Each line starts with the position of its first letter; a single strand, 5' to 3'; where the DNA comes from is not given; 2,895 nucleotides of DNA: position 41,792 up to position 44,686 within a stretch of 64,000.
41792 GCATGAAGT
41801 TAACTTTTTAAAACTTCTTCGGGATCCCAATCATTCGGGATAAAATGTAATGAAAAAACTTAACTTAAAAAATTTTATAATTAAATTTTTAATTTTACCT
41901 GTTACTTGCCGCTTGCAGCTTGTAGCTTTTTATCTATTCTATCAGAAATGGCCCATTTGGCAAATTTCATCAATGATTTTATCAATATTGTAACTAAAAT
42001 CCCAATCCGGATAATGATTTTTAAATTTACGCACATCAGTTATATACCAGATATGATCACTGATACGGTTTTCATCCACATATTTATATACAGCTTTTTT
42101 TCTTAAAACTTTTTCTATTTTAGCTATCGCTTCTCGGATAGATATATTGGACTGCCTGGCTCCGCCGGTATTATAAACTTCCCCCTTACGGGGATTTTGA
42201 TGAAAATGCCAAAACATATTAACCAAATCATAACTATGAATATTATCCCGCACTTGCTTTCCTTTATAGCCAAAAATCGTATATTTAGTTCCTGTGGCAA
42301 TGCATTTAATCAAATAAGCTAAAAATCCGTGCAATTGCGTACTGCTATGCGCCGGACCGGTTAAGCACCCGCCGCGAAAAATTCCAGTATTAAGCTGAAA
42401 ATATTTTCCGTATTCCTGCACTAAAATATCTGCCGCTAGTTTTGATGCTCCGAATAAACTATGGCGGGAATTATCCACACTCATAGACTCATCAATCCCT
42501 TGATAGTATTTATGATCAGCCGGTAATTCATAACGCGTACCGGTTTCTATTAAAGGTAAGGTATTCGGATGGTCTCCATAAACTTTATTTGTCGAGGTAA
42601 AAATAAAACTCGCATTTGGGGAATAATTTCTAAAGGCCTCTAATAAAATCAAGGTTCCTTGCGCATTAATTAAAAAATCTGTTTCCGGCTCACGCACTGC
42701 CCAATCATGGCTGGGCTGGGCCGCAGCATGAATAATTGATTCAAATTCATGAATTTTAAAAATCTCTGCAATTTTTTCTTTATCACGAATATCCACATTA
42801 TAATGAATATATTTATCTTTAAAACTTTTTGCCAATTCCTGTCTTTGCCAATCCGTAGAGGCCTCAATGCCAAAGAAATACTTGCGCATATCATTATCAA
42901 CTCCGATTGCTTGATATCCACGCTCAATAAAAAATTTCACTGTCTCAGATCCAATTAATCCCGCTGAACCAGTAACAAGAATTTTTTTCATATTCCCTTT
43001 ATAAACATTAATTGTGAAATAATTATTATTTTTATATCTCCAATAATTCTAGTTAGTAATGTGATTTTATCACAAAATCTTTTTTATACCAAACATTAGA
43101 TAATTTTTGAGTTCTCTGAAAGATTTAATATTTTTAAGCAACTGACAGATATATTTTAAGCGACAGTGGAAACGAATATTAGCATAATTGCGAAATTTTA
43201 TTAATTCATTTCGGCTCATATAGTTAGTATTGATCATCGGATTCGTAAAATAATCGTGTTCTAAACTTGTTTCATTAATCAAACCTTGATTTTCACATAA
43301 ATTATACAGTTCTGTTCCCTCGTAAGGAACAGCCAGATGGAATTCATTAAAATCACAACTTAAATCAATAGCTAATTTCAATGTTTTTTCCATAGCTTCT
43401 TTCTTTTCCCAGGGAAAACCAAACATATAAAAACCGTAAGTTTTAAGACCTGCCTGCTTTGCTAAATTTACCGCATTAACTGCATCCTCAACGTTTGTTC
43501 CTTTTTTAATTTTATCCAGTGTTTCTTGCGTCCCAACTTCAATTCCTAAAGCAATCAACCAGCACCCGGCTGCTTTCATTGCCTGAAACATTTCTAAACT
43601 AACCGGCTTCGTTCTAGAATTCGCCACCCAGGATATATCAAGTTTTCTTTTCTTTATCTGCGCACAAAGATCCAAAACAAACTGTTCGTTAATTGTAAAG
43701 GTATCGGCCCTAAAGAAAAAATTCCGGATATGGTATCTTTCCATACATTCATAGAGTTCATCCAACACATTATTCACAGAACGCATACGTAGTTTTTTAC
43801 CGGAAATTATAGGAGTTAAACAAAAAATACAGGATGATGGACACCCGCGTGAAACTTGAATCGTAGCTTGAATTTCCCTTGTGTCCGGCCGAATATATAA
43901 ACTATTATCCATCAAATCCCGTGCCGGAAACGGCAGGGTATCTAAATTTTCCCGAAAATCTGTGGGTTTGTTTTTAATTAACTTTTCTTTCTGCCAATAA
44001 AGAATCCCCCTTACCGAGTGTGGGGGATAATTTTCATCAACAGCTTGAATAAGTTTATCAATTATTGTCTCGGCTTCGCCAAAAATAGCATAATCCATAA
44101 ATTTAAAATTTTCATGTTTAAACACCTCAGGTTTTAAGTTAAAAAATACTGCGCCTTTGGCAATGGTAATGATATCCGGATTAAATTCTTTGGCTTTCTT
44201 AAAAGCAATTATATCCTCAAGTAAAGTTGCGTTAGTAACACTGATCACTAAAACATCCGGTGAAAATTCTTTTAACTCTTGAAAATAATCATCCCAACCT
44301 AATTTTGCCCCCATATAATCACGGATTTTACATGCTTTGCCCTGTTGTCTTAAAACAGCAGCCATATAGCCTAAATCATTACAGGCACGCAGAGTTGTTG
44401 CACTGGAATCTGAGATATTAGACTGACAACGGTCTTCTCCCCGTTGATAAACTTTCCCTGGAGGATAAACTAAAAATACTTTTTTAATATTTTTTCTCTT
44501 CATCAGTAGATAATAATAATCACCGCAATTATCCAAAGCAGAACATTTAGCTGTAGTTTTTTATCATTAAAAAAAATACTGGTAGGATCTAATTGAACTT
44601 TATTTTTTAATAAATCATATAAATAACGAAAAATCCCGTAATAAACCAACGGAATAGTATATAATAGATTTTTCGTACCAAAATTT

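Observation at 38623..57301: Lipid-linked sugar pathway locus: UbiA-family phosphoribosyl/prenyl transferase, SMR-like flippase candidate, paired SDR epimerases, two B12-radical SAM enzymes, and GT-C-like membrane transferases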

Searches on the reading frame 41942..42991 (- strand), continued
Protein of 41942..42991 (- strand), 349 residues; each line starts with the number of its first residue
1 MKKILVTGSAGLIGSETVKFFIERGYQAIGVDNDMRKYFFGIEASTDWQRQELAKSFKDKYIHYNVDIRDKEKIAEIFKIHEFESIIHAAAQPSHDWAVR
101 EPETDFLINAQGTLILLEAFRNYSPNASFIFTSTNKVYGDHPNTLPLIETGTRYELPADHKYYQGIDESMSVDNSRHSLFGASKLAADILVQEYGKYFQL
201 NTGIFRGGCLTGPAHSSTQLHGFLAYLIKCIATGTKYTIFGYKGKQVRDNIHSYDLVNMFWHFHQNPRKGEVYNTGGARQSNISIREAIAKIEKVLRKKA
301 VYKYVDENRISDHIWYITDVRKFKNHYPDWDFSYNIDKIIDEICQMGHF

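Call 80: search_protein_families(library=pfam, proteins=[P0298, P0299, P0309, P0317, P0318, P0334, P0326, P0347], max_evalue=0.0001)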
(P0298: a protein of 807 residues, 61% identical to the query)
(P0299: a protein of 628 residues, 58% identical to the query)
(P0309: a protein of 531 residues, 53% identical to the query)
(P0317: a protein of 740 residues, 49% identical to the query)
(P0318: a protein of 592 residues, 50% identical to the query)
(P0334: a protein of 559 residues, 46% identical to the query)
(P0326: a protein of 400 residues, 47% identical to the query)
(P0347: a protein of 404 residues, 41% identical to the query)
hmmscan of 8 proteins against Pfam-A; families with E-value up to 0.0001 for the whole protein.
P0298 (807 aa): 9 families
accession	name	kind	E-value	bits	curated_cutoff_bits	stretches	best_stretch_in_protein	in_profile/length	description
PF01370.27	Epimerase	-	9.2e-38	130.4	20.9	1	5-276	1-240/240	NAD dependent epimerase/dehydratase family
PF16363.11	GDP_Man_Dehyd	-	4.5e-29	102.4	27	1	6-341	1-330/332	GDP-mannose 4,6 dehydratase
PF00535.33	Glycos_transf_2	-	1.6e-20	74.1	23.3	1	579-706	1-129/168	Glycosyl transferase family 2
PF04321.23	RmlD_sub_bind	-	5.3e-12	45.8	27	1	4-139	2-106/287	RmlD substrate binding domain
PF02719.21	Polysacc_synt_2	-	1.2e-08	34.9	20.2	1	5-137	1-131/293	Polysaccharide biosynthesis protein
PF07993.18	NAD_binding_4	-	7.5e-08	32.3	20.1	1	82-240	88-239/258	Male sterility protein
PF13847.12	Methyltransf_31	-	3.3e-07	30.5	27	0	434-498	65-120/145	Methyltransferase domain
PF13489.12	Methyltransf_23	-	3.6e-06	27.2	27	1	378-527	15-164/164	Methyltransferase domain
PF10111.15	Glyco_tranf_2_2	-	3.4e-05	23.9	27.3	1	579-698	1-124/276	Glycosyltransferase like family 2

P0299 (628 aa): 6 families
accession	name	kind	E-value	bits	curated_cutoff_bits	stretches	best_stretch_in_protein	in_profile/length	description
PF01370.27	Epimerase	-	7.3e-39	134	20.9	1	12-277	2-240/240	NAD dependent epimerase/dehydratase family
PF16363.11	GDP_Man_Dehyd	-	3.5e-29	102.7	27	1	12-327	1-315/332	GDP-mannose 4,6 dehydratase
PF01531.22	Glyco_transf_11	-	6.8e-16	58.8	23.9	1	444-605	113-279/298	Glycosyl transferase family 11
PF07993.18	NAD_binding_4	-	1.3e-11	44.5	20.1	1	85-235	85-232/258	Male sterility protein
PF04321.23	RmlD_sub_bind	-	1.3e-10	41.2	27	1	11-147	3-108/287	RmlD substrate binding domain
PF02719.21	Polysacc_synt_2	-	7.5e-07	29.1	20.2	1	12-143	2-131/293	Polysaccharide biosynthesis protein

P0309 (531 aa): 11 families
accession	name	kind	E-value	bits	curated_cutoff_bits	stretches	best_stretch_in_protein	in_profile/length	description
PF01370.27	Epimerase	-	9.9e-36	123.8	20.9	1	3-275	1-240/240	NAD dependent epimerase/dehydratase family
PF16363.11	GDP_Man_Dehyd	-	1.6e-26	94.1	27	1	4-288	1-261/332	GDP-mannose 4,6 dehydratase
PF13489.12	Methyltransf_23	-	9.5e-15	55.1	27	1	377-496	23-124/164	Methyltransferase domain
PF04321.23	RmlD_sub_bind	-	5.8e-11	42.4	27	1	1-144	1-111/287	RmlD substrate binding domain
PF07993.18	NAD_binding_4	-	5.8e-10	39.2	20.1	1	81-229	87-229/258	Male sterility protein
PF13649.12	Methyltransf_25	-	6e-10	40.1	27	1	380-469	1-97/97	Methyltransferase domain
PF08241.18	Methyltransf_11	-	1.3e-08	35.8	21.2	1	381-472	1-94/95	Methyltransferase domain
PF08242.18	Methyltransf_12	-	4.6e-08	34.1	30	1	381-471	1-98/98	Methyltransferase domain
PF02719.21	Polysacc_synt_2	-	2.5e-05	24.1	20.2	0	3-137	1-131/293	Polysaccharide biosynthesis protein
PF02353.26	CMAS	-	4e-05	23.5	27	1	379-472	65-163/273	Mycolic acid cyclopropane synthetase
PF01073.25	3Beta_HSD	-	8.2e-05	22.2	22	0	4-149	1-131/280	3-beta hydroxysteroid dehydrogenase/isomerase family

P0317 (740 aa): 7 families
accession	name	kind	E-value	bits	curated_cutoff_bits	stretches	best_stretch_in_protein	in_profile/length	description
PF01370.27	Epimerase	-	2.1e-33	116.1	20.9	2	43-186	1-127/240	NAD dependent epimerase/dehydratase family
PF16363.11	GDP_Man_Dehyd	-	1.1e-22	81.4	27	1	44-188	1-143/332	GDP-mannose 4,6 dehydratase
PF04321.23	RmlD_sub_bind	-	1.5e-10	41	27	1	42-178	2-106/287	RmlD substrate binding domain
PF07993.18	NAD_binding_4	-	1.3e-09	38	20.1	0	121-184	88-148/258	Male sterility protein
PF02719.21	Polysacc_synt_2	-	1.5e-06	28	20.2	1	43-176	1-131/293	Polysaccharide biosynthesis protein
PF14528.11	LAGLIDADG_3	-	5.6e-06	27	22.5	0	445-499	12-64/82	LAGLIDADG-like domain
PF00106.31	adh_short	-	1.1e-05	25.5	26.6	1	43-160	3-120/195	short chain dehydrogenase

P0318 (592 aa): 7 families
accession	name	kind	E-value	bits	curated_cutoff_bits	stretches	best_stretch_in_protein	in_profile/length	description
PF03808.19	Glyco_tran_WecG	-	1.6e-54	184.7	27.4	1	401-570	1-168/168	Glycosyl transferase WecG/TagA/CpsF family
PF01370.27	Epimerase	-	7.8e-38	130.7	20.9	1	3-271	1-240/240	NAD dependent epimerase/dehydratase family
PF16363.11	GDP_Man_Dehyd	-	4.4e-29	102.4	27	1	5-336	2-330/332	GDP-mannose 4,6 dehydratase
PF04321.23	RmlD_sub_bind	-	1.6e-14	54.1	27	1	1-261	1-200/287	RmlD substrate binding domain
PF07993.18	NAD_binding_4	-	4.5e-11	42.8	20.1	1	76-250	86-254/258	Male sterility protein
PF01073.25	3Beta_HSD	-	5.9e-10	39.1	22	1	5-140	2-126/280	3-beta hydroxysteroid dehydrogenase/isomerase family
PF02719.21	Polysacc_synt_2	-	4.8e-08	33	20.2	1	3-133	1-131/293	Polysaccharide biosynthesis protein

P0334 (559 aa): 6 families
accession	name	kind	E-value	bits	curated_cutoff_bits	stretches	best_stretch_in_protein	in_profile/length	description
PF01370.27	Epimerase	-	8.8e-37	127.2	20.9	1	3-273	1-240/240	NAD dependent epimerase/dehydratase family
PF16363.11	GDP_Man_Dehyd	-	1.5e-21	77.7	27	1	4-300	1-273/332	GDP-mannose 4,6 dehydratase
PF04321.23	RmlD_sub_bind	-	6.9e-15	55.3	27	1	1-265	1-201/287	RmlD substrate binding domain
PF07993.18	NAD_binding_4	-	1e-09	38.4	20.1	1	84-237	88-239/258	Male sterility protein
PF05050.19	Methyltransf_21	-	3.7e-09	37.4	22.7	1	369-527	1-166/173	Methyltransferase FkbM domain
PF01073.25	3Beta_HSD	-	5.4e-05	22.8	22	1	5-176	2-157/280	3-beta hydroxysteroid dehydrogenase/isomerase family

P0326 (400 aa): 4 families
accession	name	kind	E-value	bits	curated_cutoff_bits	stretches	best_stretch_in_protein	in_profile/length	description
PF01370.27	Epimerase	-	5.7e-35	121.3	20.9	1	3-299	1-240/240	NAD dependent epimerase/dehydratase family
PF16363.11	GDP_Man_Dehyd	-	6.1e-21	75.7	27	1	4-164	1-143/332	GDP-mannose 4,6 dehydratase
PF04321.23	RmlD_sub_bind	-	5.2e-12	45.9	27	1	1-155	1-106/287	RmlD substrate binding domain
PF07993.18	NAD_binding_4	-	5.3e-11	42.6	20.1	1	97-240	87-214/258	Male sterility protein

P0347 (404 aa): 6 families
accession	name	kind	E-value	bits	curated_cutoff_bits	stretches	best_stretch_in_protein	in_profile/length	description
PF01370.27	Epimerase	-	1.6e-42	146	20.9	1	58-328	1-240/240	NAD dependent epimerase/dehydratase family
PF16363.11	GDP_Man_Dehyd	-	2.2e-35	123.1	27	1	59-393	1-331/332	GDP-mannose 4,6 dehydratase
PF04321.23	RmlD_sub_bind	-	2.5e-14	53.5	27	1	58-194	3-108/287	RmlD substrate binding domain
PF02719.21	Polysacc_synt_2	-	1.3e-08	34.8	20.2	1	58-190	1-131/293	Polysaccharide biosynthesis protein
PF07993.18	NAD_binding_4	-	4.2e-08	33.1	20.1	1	137-278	90-224/258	Male sterility protein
PF01073.25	3Beta_HSD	-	2.4e-05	23.9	22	0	59-266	1-185/280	3-beta hydroxysteroid dehydrogenase/isomerase family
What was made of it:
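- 41942..42991 (-): Atypical extended SDR 'SDR-349', TyvE-related, with Phe180 in place of the catalytic Tyr. Members are fused to GT2, GT11, WecG/TagA and methyltransferase domains (call 80).
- Members of the SDR-349 subfamily are fused to GT2, GT11, WecG/TagA and methyltransferase domains (call 80).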

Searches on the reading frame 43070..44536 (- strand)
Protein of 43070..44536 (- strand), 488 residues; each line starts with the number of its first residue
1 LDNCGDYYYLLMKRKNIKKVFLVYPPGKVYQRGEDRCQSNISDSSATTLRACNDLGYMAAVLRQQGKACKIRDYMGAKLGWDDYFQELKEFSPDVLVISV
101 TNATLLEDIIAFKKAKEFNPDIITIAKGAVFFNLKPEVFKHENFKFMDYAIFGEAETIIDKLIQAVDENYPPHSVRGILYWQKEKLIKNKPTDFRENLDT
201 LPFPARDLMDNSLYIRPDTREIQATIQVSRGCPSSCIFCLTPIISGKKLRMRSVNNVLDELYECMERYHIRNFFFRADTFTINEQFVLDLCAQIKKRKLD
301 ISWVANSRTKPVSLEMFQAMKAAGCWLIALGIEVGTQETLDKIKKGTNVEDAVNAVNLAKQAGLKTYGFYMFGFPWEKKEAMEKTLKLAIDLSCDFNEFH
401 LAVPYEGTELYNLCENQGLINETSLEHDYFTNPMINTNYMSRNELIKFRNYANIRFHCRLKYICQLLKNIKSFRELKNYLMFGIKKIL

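Call 4: search_protein_families(library=pfam, proteins=[window:43070-44536:-], max_evalue=0.01)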
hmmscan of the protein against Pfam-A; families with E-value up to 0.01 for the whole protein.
window:43070-44536:- (488 aa): 2 families
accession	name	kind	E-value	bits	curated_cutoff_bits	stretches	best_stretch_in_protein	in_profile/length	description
PF04055.27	Radical_SAM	-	9.6e-21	75.1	29.5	1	226-389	1-166/166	Radical SAM superfamily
PF02310.24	B12-binding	-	7e-08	32.8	32.1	1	57-162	19-120/121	B12 binding domain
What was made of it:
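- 43070..44536 (-): Class-B-like radical SAM enzyme 'rSAM1' (488 aa from the TTG start; the likely true start is ATG at 44503), a candidate tailoring enzyme. Radical_SAM 75 bits; B12-binding 32.8 bits, barely over the cut-off (call 4).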

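Call 6: search_protein_families(library=ncbifam, proteins=[window:43070-44536:-], max_evalue=0.01)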
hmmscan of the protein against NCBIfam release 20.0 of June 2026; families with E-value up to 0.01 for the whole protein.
window:43070-44536:- (488 aa): 37 families (the best 25 are shown)
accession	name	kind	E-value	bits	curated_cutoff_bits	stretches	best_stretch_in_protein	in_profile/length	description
TIGR03471.1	HpnJ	equivalog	4.2e-53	180.9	577.6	1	82-477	60-454/472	hopanoid biosynthesis associated radical SAM protein HpnJ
TIGR02026.1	BchE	equivalog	8e-46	156.9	481.35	1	55-474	25-444/497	magnesium-protoporphyrin IX monomethyl ester anaerobic oxidative cyclase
TIGR04072.2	rSAM_ladder_B12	equivalog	1.7e-38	132.4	360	1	56-456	22-416/443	lipid biosynthesis B12-binding/radical SAM protein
NF033070.1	rSAM_AprD4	equivalog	1.4e-34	119.8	500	1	189-448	162-423/456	AprD4 family radical SAM diol-dehydratase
TIGR04385.1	B12_rSAM_cofa1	equivalog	9.4e-34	117.4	450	1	58-389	26-361/438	B12 lower ligand biosynthesis radical SAM protein BzaD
TIGR04014.1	B12_SAM_MJ_0865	equivalog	1.1e-33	116.7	360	1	88-415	34-359/434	methyl-coenzyme M reductase glutamine C-methyltransferase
TIGR04479.1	bcpD_PhpK_rSAM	subfamily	1.3e-31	109.6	600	1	55-396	75-413/504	PhpK family radical SAM P-methyltransferase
NF050148.1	rSAM_ApyD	equivalog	1.6e-29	102.8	750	1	116-412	98-391/645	RiPP biosynthesis radical SAM protein ApyD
TIGR04013.1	B12_SAM_MJ_1487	hypoth_equivalog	3.2e-28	98.7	251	1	85-414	35-357/382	TIGR04013 family B12-binding domain/radical SAM domain-containing protein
TIGR03975.1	rSAM_ocin_1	subfamily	1.3e-27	96.6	281.85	1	84-388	120-426/606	RiPP maturation radical SAM C-methyltransferase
TIGR04367.1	HpnR_B12_rSAM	equivalog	2.4e-27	95.6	650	1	56-412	26-371/490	hopanoid C-3 methylase HpnR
NF045585.1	rSAM_slr0320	equivalog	8.3e-24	84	775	1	111-396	128-413/511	photosystem II high light acclimation radical SAM protein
NF038361.1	rSAM_Sden_1168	equivalog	3e-22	78.9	575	1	86-428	134-488/560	Sden_1168 family B12-binding radical SAM P-methyltransferase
NF033712.0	B12_rSAM_KedN5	subfamily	2.1e-13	49.4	700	1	68-381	38-359/624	KedN5 family methylcobalamin-dependent radical SAM C-methyltransferase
TIGR04295.1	B12_rSAM_oligo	hypoth_equivalog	4.9e-12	45.3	400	1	54-349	27-318/422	TIGR04295 family B12-binding domain-containing radical SAM protein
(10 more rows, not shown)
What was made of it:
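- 43070..44536 (-): Best NCBIfam hits are HpnJ 181, BchE 157 and AprD4 120 bits, all far below cut-off (call 6).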

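Call 51: find_related_loci(query=window:43070-44536:-, collection=metagenome_contigs, flank=8000)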
Query window:43070-44536:- (488 aa) in metagenome_contigs; peptide patterns used: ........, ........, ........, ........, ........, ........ (x = any residue, [..] = any of these).
58 stretches matched a pattern; 1 encode a relative of the query (tblastn E <= 1e-3); 1 distinct loci.
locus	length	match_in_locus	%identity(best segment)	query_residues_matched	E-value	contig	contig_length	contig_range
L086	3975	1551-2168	22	215-374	2e-7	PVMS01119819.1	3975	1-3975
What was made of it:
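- Tried and rejected: The metagenome scan with rSAM1 returned one irrelevant 22%-identity locus (call 51).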

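Call 92: search_solved_structures(query=window:43070-44536:-, max_evalue=0.001)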
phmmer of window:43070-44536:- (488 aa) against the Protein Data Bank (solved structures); distinct sequences matched with E-value up to 0.001: 7.
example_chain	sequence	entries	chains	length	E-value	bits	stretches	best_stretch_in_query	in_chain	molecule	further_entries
6fd2_B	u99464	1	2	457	8.3e-28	100.5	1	198-448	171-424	Putative apramycin biosynthetic oxidoreductase 4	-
9ccb_A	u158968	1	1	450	5.7e-20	74.7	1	147-418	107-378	Radical SAM core domain-containing protein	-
5ul2_A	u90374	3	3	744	1.9e-09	39.9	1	82-373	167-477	OxsB protein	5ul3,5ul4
6iad_A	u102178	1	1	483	2.3e-05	26.5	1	317-415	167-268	Histone acetyltransferase, ELP3 family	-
6iaz_A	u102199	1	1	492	2.3e-05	26.5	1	317-415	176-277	Histone acetyltransferase, ELP3 family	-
6ia8_A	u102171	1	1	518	2.6e-05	26.3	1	317-415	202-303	Histone acetyltransferase, ELP3 family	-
7kdx_A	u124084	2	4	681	0.00019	23.4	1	92-282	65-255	Methyltransferase TokK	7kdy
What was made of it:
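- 43070..44536 (-): Best solved relative is AprD4 (6fd2), E 8e-28 (call 92).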
